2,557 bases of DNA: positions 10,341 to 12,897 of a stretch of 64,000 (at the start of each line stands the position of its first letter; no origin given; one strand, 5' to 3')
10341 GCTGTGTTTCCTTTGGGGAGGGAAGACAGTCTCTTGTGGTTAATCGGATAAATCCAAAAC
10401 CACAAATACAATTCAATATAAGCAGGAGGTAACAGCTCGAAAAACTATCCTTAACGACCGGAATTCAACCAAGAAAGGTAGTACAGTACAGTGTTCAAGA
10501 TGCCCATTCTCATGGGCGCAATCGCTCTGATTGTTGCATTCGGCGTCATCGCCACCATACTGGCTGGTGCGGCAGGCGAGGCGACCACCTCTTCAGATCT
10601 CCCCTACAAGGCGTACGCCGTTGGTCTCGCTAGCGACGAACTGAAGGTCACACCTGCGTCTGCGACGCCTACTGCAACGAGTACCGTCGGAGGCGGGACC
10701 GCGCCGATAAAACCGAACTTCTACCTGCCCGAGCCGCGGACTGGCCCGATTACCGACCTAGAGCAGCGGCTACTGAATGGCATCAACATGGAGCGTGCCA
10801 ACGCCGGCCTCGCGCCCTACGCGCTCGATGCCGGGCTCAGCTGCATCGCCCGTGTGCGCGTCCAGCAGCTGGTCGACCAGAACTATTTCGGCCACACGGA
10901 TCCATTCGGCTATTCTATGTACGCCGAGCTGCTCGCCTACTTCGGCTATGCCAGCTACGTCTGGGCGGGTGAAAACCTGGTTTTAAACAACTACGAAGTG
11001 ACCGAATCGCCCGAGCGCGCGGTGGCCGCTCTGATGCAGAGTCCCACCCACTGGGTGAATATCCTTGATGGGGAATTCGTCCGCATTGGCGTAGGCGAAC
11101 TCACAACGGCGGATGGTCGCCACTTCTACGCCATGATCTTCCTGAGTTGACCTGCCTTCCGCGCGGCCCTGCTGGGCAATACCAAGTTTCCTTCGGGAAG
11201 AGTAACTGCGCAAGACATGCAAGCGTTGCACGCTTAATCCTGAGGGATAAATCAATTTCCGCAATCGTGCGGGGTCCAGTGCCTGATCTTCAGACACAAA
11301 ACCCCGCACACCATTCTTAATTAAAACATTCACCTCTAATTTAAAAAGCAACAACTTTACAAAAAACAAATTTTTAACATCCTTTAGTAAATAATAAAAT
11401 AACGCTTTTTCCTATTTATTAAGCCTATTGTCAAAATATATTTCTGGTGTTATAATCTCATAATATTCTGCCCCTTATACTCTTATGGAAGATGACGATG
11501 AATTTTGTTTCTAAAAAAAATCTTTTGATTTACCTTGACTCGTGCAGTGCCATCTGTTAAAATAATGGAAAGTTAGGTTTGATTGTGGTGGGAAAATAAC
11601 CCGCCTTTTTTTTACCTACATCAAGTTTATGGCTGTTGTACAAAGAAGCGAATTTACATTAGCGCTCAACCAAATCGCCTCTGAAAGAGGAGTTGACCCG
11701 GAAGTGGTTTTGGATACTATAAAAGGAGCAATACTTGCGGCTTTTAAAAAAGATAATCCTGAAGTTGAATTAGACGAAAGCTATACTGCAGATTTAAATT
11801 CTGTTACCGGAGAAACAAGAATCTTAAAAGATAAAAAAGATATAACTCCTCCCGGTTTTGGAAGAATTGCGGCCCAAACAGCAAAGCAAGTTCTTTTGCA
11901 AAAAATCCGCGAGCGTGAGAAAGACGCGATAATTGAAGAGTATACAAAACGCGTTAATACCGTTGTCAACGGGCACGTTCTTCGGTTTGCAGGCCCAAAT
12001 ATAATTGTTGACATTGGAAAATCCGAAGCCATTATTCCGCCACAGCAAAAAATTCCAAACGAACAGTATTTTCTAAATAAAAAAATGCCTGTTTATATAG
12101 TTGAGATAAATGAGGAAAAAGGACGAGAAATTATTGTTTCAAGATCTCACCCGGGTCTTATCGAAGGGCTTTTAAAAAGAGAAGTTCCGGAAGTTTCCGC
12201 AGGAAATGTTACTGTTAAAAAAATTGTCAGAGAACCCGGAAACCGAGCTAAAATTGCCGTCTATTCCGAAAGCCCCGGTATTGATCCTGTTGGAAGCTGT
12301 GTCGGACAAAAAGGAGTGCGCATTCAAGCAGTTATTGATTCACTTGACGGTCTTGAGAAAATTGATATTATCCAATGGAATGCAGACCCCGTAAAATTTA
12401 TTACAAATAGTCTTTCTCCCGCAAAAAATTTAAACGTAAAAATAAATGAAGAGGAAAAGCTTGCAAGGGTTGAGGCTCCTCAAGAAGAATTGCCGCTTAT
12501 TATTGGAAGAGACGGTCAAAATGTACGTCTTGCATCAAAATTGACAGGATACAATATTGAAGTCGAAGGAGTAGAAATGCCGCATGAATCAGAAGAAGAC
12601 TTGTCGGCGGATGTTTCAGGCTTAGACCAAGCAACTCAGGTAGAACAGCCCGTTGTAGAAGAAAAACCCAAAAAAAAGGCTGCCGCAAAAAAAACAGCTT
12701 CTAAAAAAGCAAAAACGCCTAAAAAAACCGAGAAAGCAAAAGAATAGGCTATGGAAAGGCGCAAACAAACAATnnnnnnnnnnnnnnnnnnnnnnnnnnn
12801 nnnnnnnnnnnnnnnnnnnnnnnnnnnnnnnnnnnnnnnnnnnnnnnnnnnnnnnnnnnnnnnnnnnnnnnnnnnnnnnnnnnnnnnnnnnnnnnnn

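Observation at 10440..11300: Roughly 0.9-kb high-GC island (about 60% GC) encoding a CAP/SCP-domain secreted protein inside a roughly 35% GC genome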

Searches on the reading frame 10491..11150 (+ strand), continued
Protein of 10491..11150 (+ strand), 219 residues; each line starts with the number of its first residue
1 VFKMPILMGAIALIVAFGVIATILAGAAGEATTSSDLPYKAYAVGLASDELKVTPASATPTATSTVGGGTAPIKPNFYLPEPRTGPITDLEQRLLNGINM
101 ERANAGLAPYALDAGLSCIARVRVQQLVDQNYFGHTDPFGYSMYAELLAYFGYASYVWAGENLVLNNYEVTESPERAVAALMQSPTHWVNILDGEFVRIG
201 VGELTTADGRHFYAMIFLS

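Call 50: fold_search(model_id=the predicted structure, library=pdb)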
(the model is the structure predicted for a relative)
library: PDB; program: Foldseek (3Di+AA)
matches with E <= 10: 635; with E <= 0.001: 29
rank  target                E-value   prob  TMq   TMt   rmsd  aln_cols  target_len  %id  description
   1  4d53_A                2.4e-07  1.00  0.48  0.77   3.1       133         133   20  Outer surface protein BB0689 from Borrelia burgdorferi (released 2015-10-14)
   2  4ifa                  7.7e-07  1.00  0.47  0.35   6.8       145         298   24  1.5 Angstrom resolution crystal structure of an extracellular protein containing a SCP domain from Bacillus anthracis st (released 2012-12-26)
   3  5vhg                  2.6e-06  1.00  0.42  0.60   4.3       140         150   19  Crystal structure of pentad mutant GAPR-1 (released 2017-09-20)
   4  8th8_P                3.2e-06  1.00  0.48  0.35   4.9       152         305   18  Linker domain of Nexin-dynein regulatory complex from Tetrahymena thermophila (released 2023-09-20)
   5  4h0a_A                5.7e-06  1.00  0.44  0.34   3.7       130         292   20  Crystal structure of a cysteine-rich secretory protein (SAV1118) from Staphylococcus aureus subsp. aureus Mu50 at 1.90 (released 2012-09-26)
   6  8tid_P                5.7e-06  1.00  0.47  0.18   4.8       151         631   17  Combined linker domain of N-DRC and associated proteins Tetrahymena (released 2023-09-27)
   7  4aiw                  5.7e-06  1.00  0.41  0.58   4.6       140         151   18  GAPR-1 with bound inositol hexakisphosphate (released 2012-08-08)
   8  1smb                  7.0e-06  1.00  0.43  0.61   4.7       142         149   18  Crystal Structure of Golgi-Associated PR-1 protein (released 2004-09-14)
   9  4h0a_B                7.9e-06  1.00  0.44  0.32   3.7       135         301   17  Crystal structure of a cysteine-rich secretory protein (SAV1118) from Staphylococcus aureus subsp. aureus Mu50 at 1.90 (released 2012-09-26)
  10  9lyt_B                7.9e-06  1.00  0.38  0.57   4.1       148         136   17  The crystal structure of Mucuna sempervirens Pathogenesis-related protein 1 (released 2026-01-07)
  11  1cfe_MODEL_1_A        9.0e-06  1.00  0.37  0.58   6.3       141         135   20  P14A, NMR, 20 STRUCTURES (released 1997-11-12)
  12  9lyt_A                1.1e-05  1.00  0.39  0.60   3.7       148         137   16  The crystal structure of Mucuna sempervirens Pathogenesis-related protein 1 (released 2026-01-07)
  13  4p27                  3.5e-05  1.00  0.45  0.62   3.1       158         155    9  Structure of Schistosoma mansoni venom allergen-like protein 4 (SmVAL4) (released 2014-08-06)
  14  4ly5                  4.9e-05  1.00  0.43  0.49   3.7       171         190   13  Crystal structure of NaASP2 with Zn2+ (released 2014-06-04)
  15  4nui                  6.7e-05  1.00  0.43  0.48   3.7       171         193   13  Crystal structure of cobalt-bound Na-ASP-2 (released 2014-05-14)
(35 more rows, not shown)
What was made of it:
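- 10713..11164 (+): CAP domain (residues 75-219) plus 14 nt past the stop codon. This is the only part with detectable DNA homology to Chloroflexota genes. Fold match to 4d53, 4ifa, 4h0a and GAPR-1 (call 50).
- On CAP / SCP / PR-1 superfamily (Pfam PF00188): Foldseek gives probability 1.0 to 4d53, 4ifa, GAPR-1 and PR-1 P14a (call 50).
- Closest known: Bacterial CAP/SCP proteins with solved structures: Borrelia burgdorferi BB0689. Same: The predicted fold is the alpha-beta-alpha CAP sandwich (Foldseek probability 1.0, target TM-score 0.77 for 4d53; call 50).
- Checked: The top Foldseek hits are bacterial and eukaryotic CAP structures (call 50).
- Foldseek matches BB0689 (4d53, target TM-score 0.77), 4ifa, 4h0a and GAPR-1 (call 50).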

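Call 66: search_protein_families(library=ncbifam, proteins=[window:10491-11147:+], max_evalue=0.01)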
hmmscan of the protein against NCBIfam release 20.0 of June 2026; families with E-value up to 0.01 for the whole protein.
window:10491-11147:+ (219 aa): 2 families
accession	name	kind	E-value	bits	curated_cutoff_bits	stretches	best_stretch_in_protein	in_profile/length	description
TIGR02909.1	spore_YkwD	subfamily_domain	2.5e-26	92.1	171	1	88-217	2-125/127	uncharacterized protein, YkwD family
NF052539.1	DivAsocLipDalA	equivalog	0.00023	21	200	1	87-215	44-166/169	divisome-associated lipoprotein DalA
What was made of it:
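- On YkwD subfamily (NCBIfam TIGR02909): 92.1 bits against a cut-off of 171 (call 66).
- Closest known: YkwD family. Same: This is the best NCBIfam match, at E=2.5e-26 over nearly the whole profile (call 66).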

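Call 67: find_encoding_contigs(protein=P0006, flank=3000, max_places=4)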
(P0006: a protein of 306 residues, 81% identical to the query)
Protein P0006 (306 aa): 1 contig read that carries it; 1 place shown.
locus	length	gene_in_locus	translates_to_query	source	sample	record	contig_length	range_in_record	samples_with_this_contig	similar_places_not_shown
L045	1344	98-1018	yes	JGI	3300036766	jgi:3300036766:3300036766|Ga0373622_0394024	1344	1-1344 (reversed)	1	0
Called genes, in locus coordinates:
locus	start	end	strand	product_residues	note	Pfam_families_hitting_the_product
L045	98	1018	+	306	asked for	PF00188:CAP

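Call 68: find_encoding_contigs(protein=P0010, flank=3000, max_places=4)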
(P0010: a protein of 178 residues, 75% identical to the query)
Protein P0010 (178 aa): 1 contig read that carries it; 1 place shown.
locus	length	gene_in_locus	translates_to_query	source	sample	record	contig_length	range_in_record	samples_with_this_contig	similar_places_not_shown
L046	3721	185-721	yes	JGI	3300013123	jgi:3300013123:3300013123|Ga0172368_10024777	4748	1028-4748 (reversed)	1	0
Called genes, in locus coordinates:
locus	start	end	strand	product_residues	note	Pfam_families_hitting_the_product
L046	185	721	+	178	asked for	PF00188:CAP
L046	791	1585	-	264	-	-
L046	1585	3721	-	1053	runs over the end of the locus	?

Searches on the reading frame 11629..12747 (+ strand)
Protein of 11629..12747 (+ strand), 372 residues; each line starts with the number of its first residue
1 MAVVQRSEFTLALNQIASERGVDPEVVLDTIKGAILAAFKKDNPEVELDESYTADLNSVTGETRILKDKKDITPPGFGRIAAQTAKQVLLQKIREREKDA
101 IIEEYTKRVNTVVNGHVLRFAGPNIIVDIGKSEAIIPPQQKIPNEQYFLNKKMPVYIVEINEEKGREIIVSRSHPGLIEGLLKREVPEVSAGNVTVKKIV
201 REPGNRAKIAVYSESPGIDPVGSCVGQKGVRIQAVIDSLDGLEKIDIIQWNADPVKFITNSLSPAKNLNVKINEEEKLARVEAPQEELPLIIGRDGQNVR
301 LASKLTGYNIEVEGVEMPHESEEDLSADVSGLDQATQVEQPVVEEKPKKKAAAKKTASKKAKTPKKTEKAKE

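Call 5: search_protein_families(library=pfam, proteins=[window:11629-12747:+], max_evalue=0.01)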
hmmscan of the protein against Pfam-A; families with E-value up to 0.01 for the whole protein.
window:11629-12747:+ (372 aa): 5 families
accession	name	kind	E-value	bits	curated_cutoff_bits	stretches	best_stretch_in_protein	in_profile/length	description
PF13184.12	KH_5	-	2.4e-26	92.1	27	1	203-272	1-69/69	NusA-like KH domain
PF08529.16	NusA_N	-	2.5e-15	57.2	23.8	2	8-70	1-60/119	NusA N-terminal domain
PF23095.1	KH_NusA_C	-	5.8e-05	23.5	34.2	1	291-313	13-35/59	Transcription termination/antitermination protein NusA, KH domain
PF00013.35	KH_1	-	0.0015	18.7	21.5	0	280-318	3-41/66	KH domain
PF13083.13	KH_KhpA-B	-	0.0035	17.7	32.1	0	256-299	5-51/73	KhpA/KhpB, KH domain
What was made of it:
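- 11629..12747 (+): Right neighbour, nusA, a host core gene followed by infB, rpsO and pnp. Pfam (call 5).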

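Call 14: list_cluster_members(proteins=[window:11629-12744:+, window:12774-14243:+, window:15798-18134:+, window:36311-39682:+, window:9636-10067:-, window:8777-9346:+, window:10491-11147:+])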
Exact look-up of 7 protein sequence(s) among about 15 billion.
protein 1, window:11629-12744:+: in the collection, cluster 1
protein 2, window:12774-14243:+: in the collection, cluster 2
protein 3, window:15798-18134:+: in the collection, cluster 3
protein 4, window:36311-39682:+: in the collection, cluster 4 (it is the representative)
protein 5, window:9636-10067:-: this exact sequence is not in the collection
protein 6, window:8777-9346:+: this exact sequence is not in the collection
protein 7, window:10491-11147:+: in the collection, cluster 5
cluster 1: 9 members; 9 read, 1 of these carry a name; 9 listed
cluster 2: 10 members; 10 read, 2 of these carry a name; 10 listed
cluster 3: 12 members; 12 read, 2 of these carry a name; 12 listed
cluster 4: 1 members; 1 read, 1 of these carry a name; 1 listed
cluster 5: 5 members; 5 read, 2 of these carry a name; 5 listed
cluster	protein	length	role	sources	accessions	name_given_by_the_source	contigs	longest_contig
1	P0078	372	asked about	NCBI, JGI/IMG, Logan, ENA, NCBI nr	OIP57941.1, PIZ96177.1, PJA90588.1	MAG: transcription termination factor NusA [Candidatus Levybacteria bacterium ...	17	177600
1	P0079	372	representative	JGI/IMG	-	-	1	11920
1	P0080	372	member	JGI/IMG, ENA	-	-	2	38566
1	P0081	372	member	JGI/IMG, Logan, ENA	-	-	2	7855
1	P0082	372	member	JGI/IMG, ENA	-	-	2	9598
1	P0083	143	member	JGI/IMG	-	-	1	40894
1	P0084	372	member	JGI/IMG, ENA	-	-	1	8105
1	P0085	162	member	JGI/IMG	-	-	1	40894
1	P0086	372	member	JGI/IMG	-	-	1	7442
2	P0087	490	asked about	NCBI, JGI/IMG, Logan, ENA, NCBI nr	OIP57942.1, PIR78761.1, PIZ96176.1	MAG: hypothetical protein COX79_05765 [Candidatus Levybacteria bacterium ... | MAG: hypothetical protein AUK12_01225 [Candidatus Levybacteria bacterium CG2_30_37_29]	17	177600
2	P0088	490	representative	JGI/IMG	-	-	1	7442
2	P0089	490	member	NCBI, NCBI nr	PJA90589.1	MAG: hypothetical protein CO136_01665 [Candidatus Levybacteria bacterium ...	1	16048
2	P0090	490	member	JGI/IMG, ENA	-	-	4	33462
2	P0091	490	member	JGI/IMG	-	-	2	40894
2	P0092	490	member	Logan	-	-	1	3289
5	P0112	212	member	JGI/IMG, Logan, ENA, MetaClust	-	\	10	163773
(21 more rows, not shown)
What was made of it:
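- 11629..12747 (+): Named NusA of Candidatus Levybacteria (call 14).
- On Horizontally transferred gene: The gene is in four NCBI MAGs (call 14).
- The protein is in four NCBI Levybacteria MAGs, with accessions consecutive to nusA and infB (call 14). The gene is in four independently deposited MAGs on contigs up to 177.6 kb (call 14).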

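Call 24: find_encoding_contigs(protein=P0112, flank=6000, max_places=6)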
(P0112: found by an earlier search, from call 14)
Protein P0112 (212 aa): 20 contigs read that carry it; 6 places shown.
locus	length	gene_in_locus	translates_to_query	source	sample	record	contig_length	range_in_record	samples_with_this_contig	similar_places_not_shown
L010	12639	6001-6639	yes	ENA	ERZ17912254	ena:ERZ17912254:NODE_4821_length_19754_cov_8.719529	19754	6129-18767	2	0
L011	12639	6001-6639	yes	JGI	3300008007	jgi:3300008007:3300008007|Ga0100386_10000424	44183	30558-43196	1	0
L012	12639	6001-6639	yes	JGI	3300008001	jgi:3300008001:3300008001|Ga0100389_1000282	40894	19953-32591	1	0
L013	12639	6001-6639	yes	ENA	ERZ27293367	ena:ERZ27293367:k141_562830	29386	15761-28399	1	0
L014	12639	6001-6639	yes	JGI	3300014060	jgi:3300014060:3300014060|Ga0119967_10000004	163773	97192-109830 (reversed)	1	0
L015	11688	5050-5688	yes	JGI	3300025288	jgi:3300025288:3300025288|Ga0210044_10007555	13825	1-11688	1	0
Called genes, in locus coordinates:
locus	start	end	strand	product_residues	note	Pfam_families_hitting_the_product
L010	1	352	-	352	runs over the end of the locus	PF25940:LcnD_C, PF25990:Beta-barrel_YknX (weak), PF25975:CzcB_C (weak)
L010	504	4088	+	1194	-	PF00932:LTD, PF13290:CHB_HEX_C_1, PF13287:Fn3_assoc, PF16656:Pur_ac_phosph_N (weak)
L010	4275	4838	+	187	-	-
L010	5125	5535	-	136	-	PF01371:Trp_repressor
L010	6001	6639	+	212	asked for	PF00188:CAP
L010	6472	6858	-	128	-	-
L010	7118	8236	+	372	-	PF08529:NusA_N (weak), PF13184:KH_NusA_1st, PF26594:KH_NusA_2nd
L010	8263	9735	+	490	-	PF00009:GTP_EFTU, PF00071:Ras (weak), PF00350:Dynamin_N (faint), PF01926:MMR_HSR1, PF08477:Roc (faint), PF22042:EF-G_D2, PF03144:GTP_EFTU_D2 (faint), PF11987:IF-2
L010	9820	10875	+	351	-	-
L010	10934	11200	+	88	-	PF00312:Ribosomal_S15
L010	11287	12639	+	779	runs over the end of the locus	PF01138:RNase_PH, PF03725:RNase_PH_C (weak), PF01138:RNase_PH, PF00013:KH_1, PF00575:S1, PF23459:S1_RRP5 (weak)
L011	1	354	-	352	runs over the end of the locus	PF25940:LcnD_C, PF25990:Beta-barrel_YknX (weak), PF25975:CzcB_C (weak)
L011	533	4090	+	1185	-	PF00041:fn3 (faint), PF00932:LTD, PF13290:CHB_HEX_C_1, PF13287:Fn3_assoc, PF16656:Pur_ac_phosph_N (weak)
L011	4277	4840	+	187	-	-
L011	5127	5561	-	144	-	PF01371:Trp_repressor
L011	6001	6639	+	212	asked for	PF00188:CAP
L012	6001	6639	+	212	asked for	PF00188:CAP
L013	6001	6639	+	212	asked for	PF00188:CAP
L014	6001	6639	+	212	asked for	PF00188:CAP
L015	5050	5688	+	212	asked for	PF00188:CAP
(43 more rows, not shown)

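Call 25: find_related_loci(query=window:11629-12744:+, collection=genome_contigs, flank=6000)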
Query window:11629-12744:+ (372 aa) in genome_contigs; peptide patterns used: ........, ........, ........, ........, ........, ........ (x = any residue, [..] = any of these).
170 stretches matched a pattern; 29 encode a relative of the query (tblastn E <= 1e-3); 29 distinct loci.
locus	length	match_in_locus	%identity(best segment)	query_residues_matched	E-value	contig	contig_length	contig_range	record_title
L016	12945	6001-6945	78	1-315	3e-167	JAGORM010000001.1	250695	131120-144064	MAG: Candidatus Levyibacteriota bacterium isolate Gw_Eff_bin_269 Gw_Eff_31_length_250695_cov_12.342542, whole genome sho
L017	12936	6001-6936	79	1-312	3e-166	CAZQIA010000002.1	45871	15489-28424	MAG TPA_asm: uncultured Gammaproteobacteria bacterium isolate SRP173033_co3_77 genome assembly, contig: NODE_735_length_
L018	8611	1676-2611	79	1-312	3e-166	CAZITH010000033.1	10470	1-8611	MAG TPA_asm: uncultured Gammaproteobacteria bacterium isolate SRP135725_co1_94 genome assembly, contig: NODE_8983_length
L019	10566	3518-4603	71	1-346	8e-166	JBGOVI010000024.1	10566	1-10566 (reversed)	MAG: Patescibacteria group bacterium isolate OBJ_0618_7090110_119 k141_1031977_length_10566_cov_10.0038, whole genome sh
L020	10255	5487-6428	81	1-314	1e-165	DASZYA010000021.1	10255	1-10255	MAG TPA_asm: Patescibacteria group bacterium isolate SMAG_U6198 k141_463220, whole genome shotgun sequence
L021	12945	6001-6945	78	1-315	1e-165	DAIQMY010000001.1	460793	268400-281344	MAG TPA_asm: Candidatus Levyibacteriota bacterium isolate CTOTU2445 NODE_4_length_460793_cov_8.496773, whole genome shot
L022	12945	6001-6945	78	1-315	1e-165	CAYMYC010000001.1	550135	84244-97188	MAG TPA_asm: uncultured Gammaproteobacteria bacterium isolate binchicken_co128_232 genome assembly, contig: NODE_4_lengt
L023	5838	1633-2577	78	1-315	1e-166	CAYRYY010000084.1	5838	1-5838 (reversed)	MAG TPA_asm: uncultured Gammaproteobacteria bacterium isolate SRP286056_co1_491 genome assembly, contig: NODE_19582_leng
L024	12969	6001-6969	78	2-321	8e-165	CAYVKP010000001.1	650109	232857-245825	MAG TPA_asm: uncultured Gammaproteobacteria bacterium isolate SRP200132_co1_547 genome assembly, contig: NODE_2_length_6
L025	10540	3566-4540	76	1-324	3e-164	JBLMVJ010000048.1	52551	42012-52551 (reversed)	MAG: Candidatus Levyibacteriota bacterium isolate MAG318 PRJNA960887_bin9_renamed_47, whole genome shotgun sequence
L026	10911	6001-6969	76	1-323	4e-164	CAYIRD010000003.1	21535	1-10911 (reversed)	MAG TPA_asm: uncultured Gammaproteobacteria bacterium isolate ERP119705_co24_323 genome assembly, contig: NODE_2681_leng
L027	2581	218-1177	77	1-320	9e-174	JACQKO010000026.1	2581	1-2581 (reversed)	MAG: Candidatus Levyibacteriota bacterium isolate NC_groundwater_1179_Ag_S-0.1um_40_84 S_p1_S3_coassembly_k141_547158, w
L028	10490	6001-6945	77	1-315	1e-161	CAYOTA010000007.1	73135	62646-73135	MAG TPA_asm: uncultured Gammaproteobacteria bacterium isolate SRP302895_co1_52 genome assembly, contig: NODE_647_length_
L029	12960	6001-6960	77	1-320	4e-161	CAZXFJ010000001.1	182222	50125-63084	MAG TPA_asm: uncultured Gammaproteobacteria bacterium isolate SRP292972_co1_15 genome assembly, contig: NODE_108_length_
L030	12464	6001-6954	76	1-316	5e-161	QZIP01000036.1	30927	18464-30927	MAG: Candidatus Parcubacteria bacterium isolate SURF_62 Ga0104751_1002206, whole genome shotgun sequence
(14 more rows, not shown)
